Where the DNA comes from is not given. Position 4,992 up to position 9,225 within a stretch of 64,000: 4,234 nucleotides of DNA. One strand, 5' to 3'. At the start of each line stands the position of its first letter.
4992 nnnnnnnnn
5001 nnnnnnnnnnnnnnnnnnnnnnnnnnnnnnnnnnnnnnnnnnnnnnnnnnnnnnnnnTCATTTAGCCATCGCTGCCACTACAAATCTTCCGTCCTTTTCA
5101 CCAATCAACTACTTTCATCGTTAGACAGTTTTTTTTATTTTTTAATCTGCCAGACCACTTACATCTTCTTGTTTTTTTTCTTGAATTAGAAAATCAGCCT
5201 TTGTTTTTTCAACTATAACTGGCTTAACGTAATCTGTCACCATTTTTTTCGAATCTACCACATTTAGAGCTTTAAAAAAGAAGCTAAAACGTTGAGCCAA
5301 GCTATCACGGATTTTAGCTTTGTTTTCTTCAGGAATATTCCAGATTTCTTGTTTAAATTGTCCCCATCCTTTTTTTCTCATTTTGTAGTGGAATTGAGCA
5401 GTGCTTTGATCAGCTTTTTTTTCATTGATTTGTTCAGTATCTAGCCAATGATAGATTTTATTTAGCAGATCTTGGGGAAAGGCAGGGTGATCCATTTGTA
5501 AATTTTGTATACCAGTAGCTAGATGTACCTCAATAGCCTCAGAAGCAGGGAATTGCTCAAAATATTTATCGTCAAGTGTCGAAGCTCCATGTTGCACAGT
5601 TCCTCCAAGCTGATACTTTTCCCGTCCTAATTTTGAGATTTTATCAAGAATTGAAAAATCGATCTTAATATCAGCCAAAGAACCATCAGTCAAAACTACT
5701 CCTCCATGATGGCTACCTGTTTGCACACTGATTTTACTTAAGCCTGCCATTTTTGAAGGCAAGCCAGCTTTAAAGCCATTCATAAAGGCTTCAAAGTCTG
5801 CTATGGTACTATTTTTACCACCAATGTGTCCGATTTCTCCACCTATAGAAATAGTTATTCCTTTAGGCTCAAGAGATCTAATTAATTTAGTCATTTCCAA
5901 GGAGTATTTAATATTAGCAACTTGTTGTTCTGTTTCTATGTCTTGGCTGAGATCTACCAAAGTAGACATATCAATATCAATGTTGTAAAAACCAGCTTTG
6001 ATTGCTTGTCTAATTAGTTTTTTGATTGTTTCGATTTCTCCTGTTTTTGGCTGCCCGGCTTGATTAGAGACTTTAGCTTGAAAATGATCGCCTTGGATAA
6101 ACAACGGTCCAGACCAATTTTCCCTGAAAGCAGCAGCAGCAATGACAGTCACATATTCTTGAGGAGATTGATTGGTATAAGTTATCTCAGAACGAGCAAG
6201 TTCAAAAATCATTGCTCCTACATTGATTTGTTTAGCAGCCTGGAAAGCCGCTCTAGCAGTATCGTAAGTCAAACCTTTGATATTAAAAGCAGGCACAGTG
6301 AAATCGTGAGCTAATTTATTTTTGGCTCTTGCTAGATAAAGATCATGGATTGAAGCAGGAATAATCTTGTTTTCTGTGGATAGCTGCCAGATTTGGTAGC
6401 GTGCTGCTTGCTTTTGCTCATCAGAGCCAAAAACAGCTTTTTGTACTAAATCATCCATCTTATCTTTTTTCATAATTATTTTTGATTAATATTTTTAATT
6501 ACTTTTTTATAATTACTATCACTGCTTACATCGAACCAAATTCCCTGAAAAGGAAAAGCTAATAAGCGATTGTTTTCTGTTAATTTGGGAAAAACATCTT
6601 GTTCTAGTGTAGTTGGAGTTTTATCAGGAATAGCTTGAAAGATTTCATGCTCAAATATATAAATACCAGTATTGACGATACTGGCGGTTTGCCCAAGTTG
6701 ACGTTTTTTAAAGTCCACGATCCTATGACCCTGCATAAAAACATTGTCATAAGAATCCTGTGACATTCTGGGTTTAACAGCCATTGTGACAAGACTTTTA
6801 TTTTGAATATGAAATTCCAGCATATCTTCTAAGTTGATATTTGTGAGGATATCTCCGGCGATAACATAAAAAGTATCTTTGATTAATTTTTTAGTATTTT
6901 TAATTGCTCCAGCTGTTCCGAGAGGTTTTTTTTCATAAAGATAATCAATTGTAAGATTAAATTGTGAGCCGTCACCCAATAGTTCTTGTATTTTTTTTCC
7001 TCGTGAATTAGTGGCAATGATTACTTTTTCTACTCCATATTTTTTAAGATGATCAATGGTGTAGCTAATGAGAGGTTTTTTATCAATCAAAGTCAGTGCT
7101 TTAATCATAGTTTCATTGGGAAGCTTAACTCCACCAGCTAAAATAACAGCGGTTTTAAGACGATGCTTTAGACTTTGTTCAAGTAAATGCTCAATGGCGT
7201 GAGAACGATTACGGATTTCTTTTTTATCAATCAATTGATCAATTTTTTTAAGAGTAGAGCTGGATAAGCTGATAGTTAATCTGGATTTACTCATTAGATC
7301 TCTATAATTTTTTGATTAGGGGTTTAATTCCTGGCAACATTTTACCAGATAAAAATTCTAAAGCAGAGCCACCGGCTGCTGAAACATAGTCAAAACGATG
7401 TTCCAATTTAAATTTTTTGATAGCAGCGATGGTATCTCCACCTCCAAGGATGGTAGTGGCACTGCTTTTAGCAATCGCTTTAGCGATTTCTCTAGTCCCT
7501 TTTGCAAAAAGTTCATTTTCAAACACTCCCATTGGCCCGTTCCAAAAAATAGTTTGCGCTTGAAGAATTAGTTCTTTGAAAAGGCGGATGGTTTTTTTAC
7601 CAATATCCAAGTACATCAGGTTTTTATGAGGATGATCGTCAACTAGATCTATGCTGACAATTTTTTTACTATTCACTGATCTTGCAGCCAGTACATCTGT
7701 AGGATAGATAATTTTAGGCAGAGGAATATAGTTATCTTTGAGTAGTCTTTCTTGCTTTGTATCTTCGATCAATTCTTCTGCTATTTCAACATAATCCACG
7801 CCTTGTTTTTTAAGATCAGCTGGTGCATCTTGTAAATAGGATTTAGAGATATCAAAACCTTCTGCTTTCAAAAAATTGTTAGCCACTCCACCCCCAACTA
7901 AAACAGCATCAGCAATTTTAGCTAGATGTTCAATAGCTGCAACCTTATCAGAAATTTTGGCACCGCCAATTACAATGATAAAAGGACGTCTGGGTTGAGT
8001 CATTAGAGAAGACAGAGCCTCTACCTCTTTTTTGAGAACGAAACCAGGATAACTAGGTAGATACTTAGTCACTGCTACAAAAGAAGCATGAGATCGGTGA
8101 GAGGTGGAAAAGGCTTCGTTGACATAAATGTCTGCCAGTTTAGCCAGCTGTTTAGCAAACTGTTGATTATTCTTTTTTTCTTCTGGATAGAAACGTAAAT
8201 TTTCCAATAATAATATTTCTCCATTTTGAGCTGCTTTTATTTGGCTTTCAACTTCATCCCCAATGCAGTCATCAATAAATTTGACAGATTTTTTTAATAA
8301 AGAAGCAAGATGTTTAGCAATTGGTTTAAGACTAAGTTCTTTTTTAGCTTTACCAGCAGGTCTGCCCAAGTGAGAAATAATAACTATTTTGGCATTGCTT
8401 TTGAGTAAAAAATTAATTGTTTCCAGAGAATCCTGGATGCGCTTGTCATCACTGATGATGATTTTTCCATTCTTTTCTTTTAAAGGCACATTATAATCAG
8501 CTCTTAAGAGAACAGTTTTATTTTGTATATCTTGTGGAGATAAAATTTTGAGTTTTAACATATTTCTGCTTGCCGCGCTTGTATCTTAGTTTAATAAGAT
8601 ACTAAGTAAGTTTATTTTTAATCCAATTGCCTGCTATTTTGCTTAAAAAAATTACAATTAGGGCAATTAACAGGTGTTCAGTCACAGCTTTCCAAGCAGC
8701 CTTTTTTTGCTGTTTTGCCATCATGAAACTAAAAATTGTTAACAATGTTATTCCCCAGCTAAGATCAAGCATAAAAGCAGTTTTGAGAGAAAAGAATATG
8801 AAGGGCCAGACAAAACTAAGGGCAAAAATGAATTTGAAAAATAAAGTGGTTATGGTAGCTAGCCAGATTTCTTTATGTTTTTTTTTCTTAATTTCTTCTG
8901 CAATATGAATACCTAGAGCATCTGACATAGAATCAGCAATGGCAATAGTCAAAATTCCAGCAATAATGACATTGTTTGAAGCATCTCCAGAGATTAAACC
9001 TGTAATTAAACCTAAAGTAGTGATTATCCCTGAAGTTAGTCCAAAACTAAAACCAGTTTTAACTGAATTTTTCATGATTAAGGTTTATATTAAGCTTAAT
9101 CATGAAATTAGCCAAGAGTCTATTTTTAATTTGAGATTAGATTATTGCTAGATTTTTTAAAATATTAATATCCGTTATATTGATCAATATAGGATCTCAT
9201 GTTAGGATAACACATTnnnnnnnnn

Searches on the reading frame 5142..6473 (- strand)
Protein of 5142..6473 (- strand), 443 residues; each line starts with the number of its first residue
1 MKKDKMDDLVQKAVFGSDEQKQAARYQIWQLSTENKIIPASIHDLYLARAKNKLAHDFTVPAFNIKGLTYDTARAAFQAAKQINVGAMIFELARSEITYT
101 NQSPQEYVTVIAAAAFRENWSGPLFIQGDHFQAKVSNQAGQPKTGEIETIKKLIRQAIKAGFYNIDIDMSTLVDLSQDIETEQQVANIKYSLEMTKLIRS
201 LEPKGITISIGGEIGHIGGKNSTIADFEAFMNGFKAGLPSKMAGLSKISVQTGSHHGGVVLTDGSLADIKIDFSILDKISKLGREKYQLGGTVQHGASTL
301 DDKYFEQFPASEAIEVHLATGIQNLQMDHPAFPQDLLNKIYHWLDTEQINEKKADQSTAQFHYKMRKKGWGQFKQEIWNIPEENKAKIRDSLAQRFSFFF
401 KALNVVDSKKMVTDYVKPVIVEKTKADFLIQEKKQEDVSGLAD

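Call 71: search_protein_families(library=pfam, proteins=[window:5142-6473:-], max_evalue=0.0001)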
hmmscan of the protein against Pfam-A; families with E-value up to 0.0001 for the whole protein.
window:5142-6473:- (443 aa): 1 family
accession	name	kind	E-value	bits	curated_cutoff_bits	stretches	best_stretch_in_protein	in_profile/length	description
PF01116.26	F_bP_aldolase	-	3.8e-14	53.3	25.5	1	55-327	12-238/277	Fructose-bisphosphate aldolase class-II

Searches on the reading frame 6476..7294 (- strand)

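Call 71: search_protein_families(library=pfam, proteins=[window:6476-7294:-], max_evalue=0.0001)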
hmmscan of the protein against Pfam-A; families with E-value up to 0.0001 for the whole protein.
window:6476-7294:- (272 aa): 3 families
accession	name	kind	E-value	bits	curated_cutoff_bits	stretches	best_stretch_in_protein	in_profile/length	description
PF00483.29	NTP_transferase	-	1e-30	107.6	21.2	1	49-270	2-243/245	Nucleotidyl transferase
PF12804.13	NTP_transf_3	-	1.3e-05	25.9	27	1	49-149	1-96/160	MobA-like NTP transferase domain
PF01402.27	RHH_1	-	3.9e-05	23.9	20.5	1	5-42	1-37/39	Ribbon-helix-helix protein, copG family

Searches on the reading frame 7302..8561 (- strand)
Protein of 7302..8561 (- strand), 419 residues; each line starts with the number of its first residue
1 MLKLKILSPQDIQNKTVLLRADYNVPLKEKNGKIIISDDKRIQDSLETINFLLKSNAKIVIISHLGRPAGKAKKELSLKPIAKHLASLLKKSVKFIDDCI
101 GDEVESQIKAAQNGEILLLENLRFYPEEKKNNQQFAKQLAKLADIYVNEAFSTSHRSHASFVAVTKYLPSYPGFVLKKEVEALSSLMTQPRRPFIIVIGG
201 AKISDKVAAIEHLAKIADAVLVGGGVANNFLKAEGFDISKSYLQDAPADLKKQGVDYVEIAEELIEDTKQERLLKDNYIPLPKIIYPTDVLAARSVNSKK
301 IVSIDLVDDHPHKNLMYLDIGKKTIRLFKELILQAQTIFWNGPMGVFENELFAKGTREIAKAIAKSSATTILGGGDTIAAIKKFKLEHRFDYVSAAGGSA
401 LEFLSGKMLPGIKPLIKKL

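Call 71: search_protein_families(library=pfam, proteins=[window:7302-8561:-], max_evalue=0.0001)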
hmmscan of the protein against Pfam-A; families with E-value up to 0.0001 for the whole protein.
window:7302-8561:- (419 aa): 1 family
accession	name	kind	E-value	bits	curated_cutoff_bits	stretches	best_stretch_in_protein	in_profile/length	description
PF00162.24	PGK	-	3.5e-139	464.5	27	1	11-407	5-379/379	Phosphoglycerate kinase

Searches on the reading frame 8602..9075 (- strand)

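Call 71: search_protein_families(library=pfam, proteins=[window:8602-9075:-], max_evalue=0.0001)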
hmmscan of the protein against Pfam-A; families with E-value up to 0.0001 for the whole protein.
window:8602-9075:- (157 aa): 1 family
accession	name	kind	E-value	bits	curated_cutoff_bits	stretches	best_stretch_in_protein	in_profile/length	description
PF01988.24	VIT1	-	3.4e-05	24.2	28.1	0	11-58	6-54/214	VIT family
